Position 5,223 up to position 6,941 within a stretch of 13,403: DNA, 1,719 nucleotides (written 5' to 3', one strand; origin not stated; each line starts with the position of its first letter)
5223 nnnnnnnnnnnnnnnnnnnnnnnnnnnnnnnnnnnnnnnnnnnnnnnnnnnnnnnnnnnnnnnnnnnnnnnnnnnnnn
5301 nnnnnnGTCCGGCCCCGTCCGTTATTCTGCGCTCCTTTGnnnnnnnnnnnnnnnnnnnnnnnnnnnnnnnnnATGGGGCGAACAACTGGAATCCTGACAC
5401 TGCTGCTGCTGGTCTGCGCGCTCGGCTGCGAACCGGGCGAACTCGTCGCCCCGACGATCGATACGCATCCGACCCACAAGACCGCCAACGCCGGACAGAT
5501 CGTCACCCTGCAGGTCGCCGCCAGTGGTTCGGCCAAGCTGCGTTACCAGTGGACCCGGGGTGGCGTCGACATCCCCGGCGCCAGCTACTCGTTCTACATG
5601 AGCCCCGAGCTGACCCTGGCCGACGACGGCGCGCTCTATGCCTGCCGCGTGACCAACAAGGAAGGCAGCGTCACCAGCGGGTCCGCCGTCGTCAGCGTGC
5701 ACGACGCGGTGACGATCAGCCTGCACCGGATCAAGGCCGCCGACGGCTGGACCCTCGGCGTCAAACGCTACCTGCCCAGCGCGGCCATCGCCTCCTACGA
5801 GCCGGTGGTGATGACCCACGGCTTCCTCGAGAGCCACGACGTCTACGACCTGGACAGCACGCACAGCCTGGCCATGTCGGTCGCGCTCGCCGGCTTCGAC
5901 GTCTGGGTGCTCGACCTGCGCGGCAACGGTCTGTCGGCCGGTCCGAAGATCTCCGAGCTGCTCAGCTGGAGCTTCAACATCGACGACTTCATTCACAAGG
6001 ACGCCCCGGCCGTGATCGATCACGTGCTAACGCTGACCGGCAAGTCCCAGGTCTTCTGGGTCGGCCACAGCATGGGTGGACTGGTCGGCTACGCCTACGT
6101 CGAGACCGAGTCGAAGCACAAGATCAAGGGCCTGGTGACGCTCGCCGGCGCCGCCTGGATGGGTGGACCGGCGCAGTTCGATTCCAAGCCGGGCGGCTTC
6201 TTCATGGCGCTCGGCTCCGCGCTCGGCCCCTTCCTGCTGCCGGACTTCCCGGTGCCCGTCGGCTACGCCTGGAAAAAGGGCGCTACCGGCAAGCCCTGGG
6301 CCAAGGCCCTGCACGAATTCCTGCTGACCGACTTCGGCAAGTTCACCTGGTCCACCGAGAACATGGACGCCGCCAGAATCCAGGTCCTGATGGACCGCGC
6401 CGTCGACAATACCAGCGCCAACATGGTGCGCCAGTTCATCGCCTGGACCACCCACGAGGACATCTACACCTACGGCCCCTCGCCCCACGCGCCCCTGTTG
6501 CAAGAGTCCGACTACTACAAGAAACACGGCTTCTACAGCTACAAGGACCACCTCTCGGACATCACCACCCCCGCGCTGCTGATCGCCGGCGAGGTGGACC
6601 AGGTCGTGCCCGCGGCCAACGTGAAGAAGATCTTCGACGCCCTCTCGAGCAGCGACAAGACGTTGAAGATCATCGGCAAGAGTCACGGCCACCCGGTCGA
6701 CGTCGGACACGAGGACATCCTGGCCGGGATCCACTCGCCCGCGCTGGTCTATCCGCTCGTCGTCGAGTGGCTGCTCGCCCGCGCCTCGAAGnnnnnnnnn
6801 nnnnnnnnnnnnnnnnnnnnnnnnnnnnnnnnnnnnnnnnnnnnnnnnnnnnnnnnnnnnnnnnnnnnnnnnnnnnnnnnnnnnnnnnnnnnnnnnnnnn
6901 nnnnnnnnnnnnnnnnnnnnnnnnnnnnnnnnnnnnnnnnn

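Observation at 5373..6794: Eukaryote-type gastric/lysosomal acid lipase family hydrolase fused to an Ig-like domain and exported as a lipoprotein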

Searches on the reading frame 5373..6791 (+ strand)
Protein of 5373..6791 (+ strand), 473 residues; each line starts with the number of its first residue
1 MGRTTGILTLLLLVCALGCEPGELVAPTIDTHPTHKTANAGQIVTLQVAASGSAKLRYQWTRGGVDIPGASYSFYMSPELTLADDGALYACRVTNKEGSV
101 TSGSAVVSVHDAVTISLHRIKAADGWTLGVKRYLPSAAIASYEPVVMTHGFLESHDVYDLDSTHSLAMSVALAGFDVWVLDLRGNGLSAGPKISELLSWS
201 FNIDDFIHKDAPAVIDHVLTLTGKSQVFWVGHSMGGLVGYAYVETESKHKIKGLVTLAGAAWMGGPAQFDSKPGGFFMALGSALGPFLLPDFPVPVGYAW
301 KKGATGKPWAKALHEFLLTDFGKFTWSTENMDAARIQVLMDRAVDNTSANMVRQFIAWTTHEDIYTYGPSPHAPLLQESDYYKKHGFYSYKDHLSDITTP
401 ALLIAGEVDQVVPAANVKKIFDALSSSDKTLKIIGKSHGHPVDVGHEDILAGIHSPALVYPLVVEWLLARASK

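Call 3: search_protein_families(library=pfam, proteins=[window:5373-6791:+], max_evalue=1)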
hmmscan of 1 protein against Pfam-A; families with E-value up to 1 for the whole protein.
window:5373-6791:+ (473 aa): 19 families
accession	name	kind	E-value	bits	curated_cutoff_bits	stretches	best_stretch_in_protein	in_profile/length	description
PF12146.15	Hydrolase_4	-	2.8e-24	86.2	27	2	145-267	7-117/239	Serine aminopeptidase, S33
PF00561.26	Abhydrolase_1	-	1.7e-22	80.7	25.8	1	144-436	2-236/245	alpha/beta hydrolase fold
PF12697.13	Abhydrolase_6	-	2.7e-11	45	26.3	1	145-342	1-177/217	Alpha/beta hydrolase family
PF12695.13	Abhydrolase_5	-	1.6e-06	28.4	27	2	388-440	90-142/164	Alpha/beta hydrolase family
PF00326.27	Peptidase_S9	-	3.3e-06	27.2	22.6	1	377-433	124-179/213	Prolyl oligopeptidase family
PF13927.12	Ig_3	-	4.5e-06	27.5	30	1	27-95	2-78/78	Immunoglobulin domain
PF02089.21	Palm_thioest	-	1.6e-05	25.2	26.8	1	144-260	1-109/254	Palmitoyl protein thioesterase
PF07679.22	I-set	-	4e-05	24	23.7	1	27-103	1-85/90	Immunoglobulin I-set domain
PF07819.20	PGAP1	-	7.7e-05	23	24.3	1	222-280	88-147/233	PGAP1-like alpha/beta domain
PF13895.12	Ig_2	-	0.00027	21.6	27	1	27-105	2-75/79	Immunoglobulin domain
PF03959.19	FSH1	-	0.0022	18.2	21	1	390-440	154-199/211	Serine hydrolase (FSH1)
PF02450.21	LCAT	-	0.0023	17.7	21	1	213-268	110-168/392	Lecithin:cholesterol acyltransferase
PF01738.24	DLH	-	0.0054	16.8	21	1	394-433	139-178/217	Dienelactone hydrolase family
PF02129.25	Peptidase_S15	-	0.009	16.2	23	0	377-430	201-252/262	X-Pro dipeptidyl-peptidase (S15 family)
PF20408.4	Abhydrolase_11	-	0.02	15.1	27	0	213-257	66-105/193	Alpha/beta hydrolase domain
PF04083.22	Abhydro_lipase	-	0.11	12.5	27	1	115-158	12-59/63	Partial alpha/beta-hydrolase lipase region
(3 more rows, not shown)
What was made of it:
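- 5451..5702 (+): I-set-type Ig-like beta-sandwich, residues 27-110, with the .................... core. It has a single Cys (C91), so no B-F disulfide is possible. Pfam I-set 24.0 bits and Ig_3 27.5 bits (call 3).
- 5706..6791 (+): Alpha/beta-hydrolase domain, residues 112-473, acid-lipase-like. Pfam Hydrolase_4 and Abhydrolase_1 (call 3).
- On Acid lipase family (gastric/lingual/lysosomal; PF04083 + alpha/beta hydrolase): 12.5 bits, E 0.11, cut-off 27, residues 115-158 (call 3).
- On Immunoglobulin I-set domain (PF07679): Ig_3 (27.5 vs 30) and Ig_2 (21.6 vs 27) are below cut-off (call 3).
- Closest known: Eukaryotic acid lipases. Different: PF04083 is below threshold in this protein (call 3).
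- Checked: I-set scores 24.0 bits (cut-off 23.7) and Ig_3 scores 27.5 (cut-off 30) (call 3).
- PF04083 is below threshold (call 3). The top Pfam family is Hydrolase_4, 'serine aminopeptidase S33' (call 3).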

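Call 4: search_protein_families(library=ncbifam, proteins=[window:5373-6791:+], max_evalue=1)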
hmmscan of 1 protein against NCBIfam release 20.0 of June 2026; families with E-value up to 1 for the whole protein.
window:5373-6791:+ (473 aa): 28 families (the best 25 are shown)
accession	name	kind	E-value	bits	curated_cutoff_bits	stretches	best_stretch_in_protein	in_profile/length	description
NF051488.1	bifunc_PcaDC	exception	2.2e-10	40.2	390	2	173-271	37-123/375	bifunctional 3-oxoadipate enol-lactonase/4-carboxymuconolactone decarboxylase PcaDC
TIGR01836.1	PHA_synth_III_C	subfamily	2.1e-09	36.8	365.3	2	131-258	51-168/350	class III poly(R)-hydroxyalkanoic acid synthase subunit PhaC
TIGR02427.1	protocat_pcaD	equivalog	2.9e-09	36.7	255.85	2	174-268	39-121/251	3-oxoadipate enol-lactonase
NF050089.1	i_nPHAscl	equivalog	1.5e-08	34.1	300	2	386-444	218-276/288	intracellular short-chain-length polyhydroxyalkanoate depolymerase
NF051487.1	bifunc_PcaCD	exception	2.2e-08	33.6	430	2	140-255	170-267/413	bifunctional 4-carboxymuconolactone decarboxylase/3-oxoadipate enol-lactonase PcaCD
NF005898.0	PRK07868.1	equivalog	2.5e-08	32.1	925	2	131-257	52-173/994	acyl-CoA synthetase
TIGR01738.1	bioH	equivalog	1.3e-07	31.5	206.95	2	391-437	181-226/245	pimeloyl-ACP methyl ester esterase BioH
TIGR01250.1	pro_imino_pep_2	subfamily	6e-07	29.3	167.65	2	388-423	221-255/288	proline iminopeptidase-family hydrolase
NF011457.0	PRK14875.1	equivalog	2.5e-06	26.7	307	2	111-260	113-232/372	acetoin dehydrogenase dihydrolipoyllysine-residue acetyltransferase subunit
NF004514.1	PRK05855.1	equivalog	4.9e-06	25.4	455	1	121-259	5-126/578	SDR family oxidoreductase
NF008019.0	PRK10749.1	equivalog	2.5e-05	23.4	362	1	165-246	72-152/335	lysophospholipase L2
NF047920.1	lactonase_UilS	equivalog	2.7e-05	24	400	1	388-435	210-257/285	UilS family quorum-quenching N-acyl-homoserine lactonase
TIGR03695.1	menH_SHCHC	equivalog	4.1e-05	23.1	208.55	1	143-255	3-100/252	2-succinyl-6-hydroxy-2,4-cyclohexadiene-1-carboxylate synthase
NF006449.0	PRK08775.1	equivalog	7.5e-05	21.8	296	2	395-442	275-321/344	homoserine O-succinyltransferase MetX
NF041096.1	esterase_EstD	equivalog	0.00015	21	600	1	200-261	216-275/421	esterase EstD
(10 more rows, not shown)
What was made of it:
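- On PHA synthase (class I/III PhaC): TIGR01836 scores 36.8 bits against a cut-off of 365.3 (call 4).
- NCBIfam gives weak hits to class III PhaC (2e-9) and to an intracellular PHA depolymerase (1.5e-8) (call 4). All those NCBIfam scores are far below the family cut-offs (36.8 vs 365 bits, call 4). There are weak NCBIfam proline iminopeptidase hits (call 4).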

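Call 6: search_solved_structures(query=window:5373-6791:+, max_evalue=1, show_alignments=3)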
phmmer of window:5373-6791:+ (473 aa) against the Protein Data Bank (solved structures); distinct sequences matched with E-value up to 1: 109 (the best 60 are shown).
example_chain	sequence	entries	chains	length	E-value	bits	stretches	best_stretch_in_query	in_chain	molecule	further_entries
9ncf_S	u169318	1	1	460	4.3e-35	124.7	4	26-112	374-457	Immunoglobulin-like domain protein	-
9c2d_S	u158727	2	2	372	2.9e-29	105.5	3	27-115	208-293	Tail protein | Putative tail protein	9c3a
6v7n_A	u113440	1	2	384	9.1e-13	51.1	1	143-242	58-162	Lysosomal acid lipase/cholesteryl ester hydrolase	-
1k8q_A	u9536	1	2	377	1.1e-12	50.9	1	118-258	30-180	Triacylglycerol lipase, gastric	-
1hlg_A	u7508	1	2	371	2.1e-12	49.9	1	122-258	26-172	LIPASE, GASTRIC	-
3k0w_A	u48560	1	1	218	1e-08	37.7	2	29-96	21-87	Mucosa-associated lymphoid tissue lymphoma translocation protein 1, isoform 2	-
8a0y_A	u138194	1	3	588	2.7e-06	29.7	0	17-106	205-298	Contactin-2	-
5k6w_A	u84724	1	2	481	7.1e-06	28.4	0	25-105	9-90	Protein sidekick-1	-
6qe2_A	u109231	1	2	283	3.9e-05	25.9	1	173-285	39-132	Monoacylglycerol lipase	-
5lxk_A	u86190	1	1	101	5.3e-05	25.5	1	38-114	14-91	Decoration protein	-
8zvi_a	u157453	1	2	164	0.00025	23.3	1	37-111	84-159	Decoration protein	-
5xwx_A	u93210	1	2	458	0.00036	22.7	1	14-104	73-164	Protein sidekick-1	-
2rau_A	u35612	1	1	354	0.00055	22.1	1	115-266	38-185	Putative esterase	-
5k6u_A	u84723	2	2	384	0.0008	21.6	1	25-105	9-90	Protein sidekick-1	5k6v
8ooh_A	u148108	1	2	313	0.00084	21.5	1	209-289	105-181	Alpha/beta fold hydrolase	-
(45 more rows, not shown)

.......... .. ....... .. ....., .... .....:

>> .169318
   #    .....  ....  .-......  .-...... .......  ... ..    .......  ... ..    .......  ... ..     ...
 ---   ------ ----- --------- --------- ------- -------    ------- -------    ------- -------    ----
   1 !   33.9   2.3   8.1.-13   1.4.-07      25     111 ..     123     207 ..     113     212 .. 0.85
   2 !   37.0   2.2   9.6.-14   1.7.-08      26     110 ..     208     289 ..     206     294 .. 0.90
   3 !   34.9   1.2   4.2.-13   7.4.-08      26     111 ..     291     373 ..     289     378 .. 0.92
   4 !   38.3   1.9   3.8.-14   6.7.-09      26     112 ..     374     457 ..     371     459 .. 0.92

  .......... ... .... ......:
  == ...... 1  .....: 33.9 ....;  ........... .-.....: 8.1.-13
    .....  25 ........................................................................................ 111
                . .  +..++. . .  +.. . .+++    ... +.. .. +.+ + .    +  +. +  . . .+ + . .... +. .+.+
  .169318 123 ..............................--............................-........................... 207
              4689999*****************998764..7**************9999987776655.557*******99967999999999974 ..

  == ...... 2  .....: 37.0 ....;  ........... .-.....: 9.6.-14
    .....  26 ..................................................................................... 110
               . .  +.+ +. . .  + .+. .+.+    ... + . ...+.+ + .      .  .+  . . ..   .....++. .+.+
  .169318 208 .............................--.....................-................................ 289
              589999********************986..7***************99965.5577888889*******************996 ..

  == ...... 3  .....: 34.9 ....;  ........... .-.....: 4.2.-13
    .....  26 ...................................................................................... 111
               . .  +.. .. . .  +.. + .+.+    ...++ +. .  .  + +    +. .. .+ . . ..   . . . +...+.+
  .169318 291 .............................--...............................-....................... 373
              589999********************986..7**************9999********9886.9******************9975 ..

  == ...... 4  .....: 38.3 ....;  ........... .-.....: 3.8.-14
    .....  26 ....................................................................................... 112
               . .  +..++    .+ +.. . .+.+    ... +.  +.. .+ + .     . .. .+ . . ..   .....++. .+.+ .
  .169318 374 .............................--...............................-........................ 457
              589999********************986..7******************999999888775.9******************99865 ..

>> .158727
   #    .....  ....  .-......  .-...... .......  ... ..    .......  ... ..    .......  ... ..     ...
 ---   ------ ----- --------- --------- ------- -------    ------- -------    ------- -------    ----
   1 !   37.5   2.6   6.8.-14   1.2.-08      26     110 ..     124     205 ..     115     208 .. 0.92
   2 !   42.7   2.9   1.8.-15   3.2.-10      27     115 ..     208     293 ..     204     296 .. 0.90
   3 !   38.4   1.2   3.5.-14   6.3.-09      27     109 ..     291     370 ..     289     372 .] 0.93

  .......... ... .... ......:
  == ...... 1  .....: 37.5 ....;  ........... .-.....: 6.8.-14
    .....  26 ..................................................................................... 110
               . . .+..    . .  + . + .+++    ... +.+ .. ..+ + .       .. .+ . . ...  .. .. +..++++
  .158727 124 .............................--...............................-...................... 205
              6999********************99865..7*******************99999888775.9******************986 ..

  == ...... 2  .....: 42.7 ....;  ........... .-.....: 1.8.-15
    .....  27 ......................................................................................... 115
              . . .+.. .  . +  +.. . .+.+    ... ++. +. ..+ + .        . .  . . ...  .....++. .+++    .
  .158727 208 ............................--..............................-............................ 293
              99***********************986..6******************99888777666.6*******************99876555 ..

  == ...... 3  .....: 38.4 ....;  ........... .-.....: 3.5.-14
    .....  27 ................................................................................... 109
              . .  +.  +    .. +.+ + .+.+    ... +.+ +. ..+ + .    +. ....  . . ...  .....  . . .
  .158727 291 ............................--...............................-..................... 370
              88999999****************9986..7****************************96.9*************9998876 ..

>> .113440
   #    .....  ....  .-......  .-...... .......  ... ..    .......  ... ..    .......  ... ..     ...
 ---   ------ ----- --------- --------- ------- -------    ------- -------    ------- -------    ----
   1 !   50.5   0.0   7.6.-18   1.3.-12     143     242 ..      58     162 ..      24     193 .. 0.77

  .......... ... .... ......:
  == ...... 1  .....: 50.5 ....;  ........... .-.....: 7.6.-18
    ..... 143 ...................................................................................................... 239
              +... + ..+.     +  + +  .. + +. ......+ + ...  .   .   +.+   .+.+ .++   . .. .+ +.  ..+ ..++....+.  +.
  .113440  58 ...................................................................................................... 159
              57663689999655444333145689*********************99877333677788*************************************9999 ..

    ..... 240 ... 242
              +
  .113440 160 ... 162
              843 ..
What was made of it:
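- On Immunoglobulin I-set domain (PF07679): Per-repeat matches to the phage Ig-like proteins are strong (33.9-42.7 bits, call 6).
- Checked: The next hydrolase is at 4e-5 (call 6).
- The I-set Ig also matches eukaryotic Ig domains, though more weakly (MALT1, contactin, sidekick; call 6).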

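Call 7: find_homologous_proteins(query=window:5373-6791:+)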
Query window:5373-6791:+ (473 aa): 41 proteins with E <= 0.001 among 8000 candidates.
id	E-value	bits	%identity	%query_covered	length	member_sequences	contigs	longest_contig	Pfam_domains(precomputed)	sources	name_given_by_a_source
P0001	0.0e+0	1081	100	100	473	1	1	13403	PF02089.22,PF00326.28,PF13927.13,PF12697.14,PF12695.14,PF00561.27,PF12146.16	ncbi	-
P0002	7.2e-223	759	67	99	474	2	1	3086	PF00326.28,PF07679.23,PF13895.13,PF12740.15,PF13927.13,PF12697.14,PF12695.14,PF00561.27,PF12146.16,PF02230.23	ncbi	-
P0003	4.3e-208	710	100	66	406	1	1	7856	PF02089.22,PF13927.13,PF12697.14,PF00561.27,PF12146.16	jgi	-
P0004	3.0e-194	664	62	100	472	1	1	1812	PF07679.23,PF12697.14,PF00561.27,PF12146.16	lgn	-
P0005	2.0e-100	355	46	77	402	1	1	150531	PF12697.14,PF00561.27,PF12146.16,PF04083.23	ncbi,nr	ncbi:MAG: alpha/beta fold hydrolase [Planctomycetes bacterium]|nr:alpha/beta fold hydrolase [Plancto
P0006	4.1e-86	308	42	78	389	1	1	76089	PF12697.14,PF00561.27,PF12146.16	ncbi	-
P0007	1.0e-74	270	40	76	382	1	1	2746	PF12697.14,PF00561.27,PF12146.16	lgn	-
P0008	2.6e-58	216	40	75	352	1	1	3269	PF12697.14,PF00561.27,PF12146.16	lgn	-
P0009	1.8e-55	207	38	75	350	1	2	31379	PF12697.14,PF00561.27,PF12146.16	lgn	-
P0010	2.9e-53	200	36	25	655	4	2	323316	PF07679.23,PF13895.13,PF07686.24,PF13927.13,PF07603.18,PF00047.32,PF21160.3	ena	-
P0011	1.2e-41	161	32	74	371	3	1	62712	PF12697.14,PF00561.27,PF12146.16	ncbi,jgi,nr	ncbi:MAG: alpha/beta hydrolase [Deltaproteobacteria bacterium]|nr:alpha/beta hydrolase [Deltaproteob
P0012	1.2e-40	158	31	76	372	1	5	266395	PF12697.14,PF00561.27,PF12146.16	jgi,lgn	jgi:pimeloyl-ACP methyl ester carboxylesterase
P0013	2.7e-40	157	32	75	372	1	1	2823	PF12697.14,PF00561.27,PF12146.16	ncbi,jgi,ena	jgi:pimeloyl-ACP methyl ester carboxylesterase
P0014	1.7e-36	144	29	74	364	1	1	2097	PF12697.14,PF00561.27,PF12146.16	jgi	jgi:pimeloyl-ACP methyl ester carboxylesterase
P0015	2.4e-35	140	33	75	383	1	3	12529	PF12697.14,PF00561.27,PF12146.16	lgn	-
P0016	4.1e-32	130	42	18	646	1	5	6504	PF07679.23,PF13895.13,PF13927.13,PF24684.2,PF01436.28,PF25021.2,PF06739.18,PF08450.19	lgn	-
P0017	4.1e-32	130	42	18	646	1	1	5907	PF07679.23,PF13895.13,PF13927.13,PF24684.2,PF01436.28,PF25021.2,PF06739.18,PF08450.19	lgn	-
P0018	1.2e-29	122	41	18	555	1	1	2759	PF07679.23,PF13895.13,PF13927.13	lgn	-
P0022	3.6e-19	87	39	19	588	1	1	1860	PF07679.23,PF13895.13,PF13927.13,PF00047.32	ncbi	ncbi:MAG: hypothetical protein WCI73_18465, partial [Phycisphaerae bacterium]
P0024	7.4e-14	70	38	18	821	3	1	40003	PF07679.23,PF13895.13,PF07686.24,PF13927.13,PF03372.30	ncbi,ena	-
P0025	2.8e-13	68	38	18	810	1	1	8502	PF07679.23,PF13895.13,PF07686.24,PF13927.13,PF00047.32,PF28321.1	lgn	-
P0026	3.3e-11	61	37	24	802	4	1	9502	PF07679.23,PF13927.13,PF03372.30,PF00047.32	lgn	-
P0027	3.5e-10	57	42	18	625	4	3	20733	PF07679.23,PF13360.14,PF13927.13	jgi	jgi:hypothetical protein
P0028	9.1e-10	56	50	14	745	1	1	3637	PF25852.1,PF14870.13,PF02012.27,PF15902.13,PF13088.13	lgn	-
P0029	9.9e-10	56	45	18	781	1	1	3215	PF13895.13,PF13927.13,PF07995.18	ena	-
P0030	1.7e-9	55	35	18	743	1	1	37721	PF07679.23,PF13895.13,PF13927.13,PF03372.30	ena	-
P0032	1.0e-8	53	32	21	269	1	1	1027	PF07679.23,PF13895.13,PF07686.24,PF13927.13,PF00047.32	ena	-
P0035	5.1e-7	47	38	21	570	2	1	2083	PF07679.23,PF13927.13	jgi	jgi:hypothetical protein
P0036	1.5e-6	45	34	18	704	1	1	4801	PF07679.23,PF13927.13,PF03372.30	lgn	-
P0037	3.7e-6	44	34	20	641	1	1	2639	PF21307.3,PF22124.3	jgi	jgi:alpha-L-fucosidase 2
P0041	7.8e-4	37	42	19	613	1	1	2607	PF07679.23,PF03572.24,PF13927.13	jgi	jgi:hypothetical protein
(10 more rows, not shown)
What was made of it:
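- Checked: The identical protein is in the public collection as P0001 (call 7).
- The closest Ig relatives are phage and bacterial (calls 6, 7). JGI names one relative 'polyhydroxyalkanoate synthase' (call 7).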

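Call 9: find_encoding_contigs(protein=P0001, flank=10000, max_places=4)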
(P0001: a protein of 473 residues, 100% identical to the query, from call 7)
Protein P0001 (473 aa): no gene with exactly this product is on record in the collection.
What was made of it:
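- Tried and rejected: The look-up of the window protein's own contig found nothing on record (call 9).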
